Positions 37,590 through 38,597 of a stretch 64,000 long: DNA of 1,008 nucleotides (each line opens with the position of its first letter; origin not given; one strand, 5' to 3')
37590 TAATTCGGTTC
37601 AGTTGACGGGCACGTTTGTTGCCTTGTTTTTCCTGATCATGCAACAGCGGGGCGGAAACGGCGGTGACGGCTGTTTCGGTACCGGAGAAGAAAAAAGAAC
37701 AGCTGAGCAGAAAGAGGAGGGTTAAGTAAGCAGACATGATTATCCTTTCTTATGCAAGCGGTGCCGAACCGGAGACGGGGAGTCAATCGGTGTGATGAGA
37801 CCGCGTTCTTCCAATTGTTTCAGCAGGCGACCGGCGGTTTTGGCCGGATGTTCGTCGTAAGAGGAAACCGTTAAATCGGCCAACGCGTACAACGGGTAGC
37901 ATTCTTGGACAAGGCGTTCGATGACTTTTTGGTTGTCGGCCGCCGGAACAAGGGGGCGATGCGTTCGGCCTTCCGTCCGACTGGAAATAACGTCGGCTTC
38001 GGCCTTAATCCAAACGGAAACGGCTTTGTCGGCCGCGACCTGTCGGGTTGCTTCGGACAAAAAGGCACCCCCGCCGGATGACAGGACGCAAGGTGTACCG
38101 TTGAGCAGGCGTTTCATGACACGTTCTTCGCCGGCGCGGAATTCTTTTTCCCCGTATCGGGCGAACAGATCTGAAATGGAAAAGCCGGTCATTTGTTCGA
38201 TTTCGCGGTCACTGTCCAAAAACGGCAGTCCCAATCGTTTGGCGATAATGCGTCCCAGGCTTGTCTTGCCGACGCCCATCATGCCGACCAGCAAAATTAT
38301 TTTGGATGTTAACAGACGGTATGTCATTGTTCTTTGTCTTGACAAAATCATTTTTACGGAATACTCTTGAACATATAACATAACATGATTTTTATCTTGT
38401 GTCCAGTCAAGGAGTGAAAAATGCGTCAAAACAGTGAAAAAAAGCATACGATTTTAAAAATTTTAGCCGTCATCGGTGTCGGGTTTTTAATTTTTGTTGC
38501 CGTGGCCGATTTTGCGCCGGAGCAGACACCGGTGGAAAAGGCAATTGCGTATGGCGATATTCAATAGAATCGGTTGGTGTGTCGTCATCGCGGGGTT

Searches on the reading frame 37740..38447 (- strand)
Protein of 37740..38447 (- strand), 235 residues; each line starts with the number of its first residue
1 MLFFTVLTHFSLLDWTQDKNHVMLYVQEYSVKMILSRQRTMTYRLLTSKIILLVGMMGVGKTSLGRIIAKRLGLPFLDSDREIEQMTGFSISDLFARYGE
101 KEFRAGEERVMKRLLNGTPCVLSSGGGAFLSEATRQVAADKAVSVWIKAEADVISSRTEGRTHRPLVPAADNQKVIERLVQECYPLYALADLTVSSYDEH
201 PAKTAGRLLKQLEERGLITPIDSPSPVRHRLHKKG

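Call 21: search_protein_families(library=pfam, proteins=[window:37740-38447:-], max_evalue=0.00001)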
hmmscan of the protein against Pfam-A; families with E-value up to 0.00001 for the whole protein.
window:37740-38447:- (235 aa): 3 families
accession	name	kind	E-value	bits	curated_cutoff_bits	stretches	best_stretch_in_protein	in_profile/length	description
PF01202.28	SKI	-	2.6e-40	138.6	22.1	1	57-212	1-158/159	Shikimate kinase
PF13671.12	AAA_33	-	1.4e-07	32.3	27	1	51-184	2-141/143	AAA domain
PF13238.12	AAA_18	-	6.8e-07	30.2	29.4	1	51-162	1-112/128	AAA domain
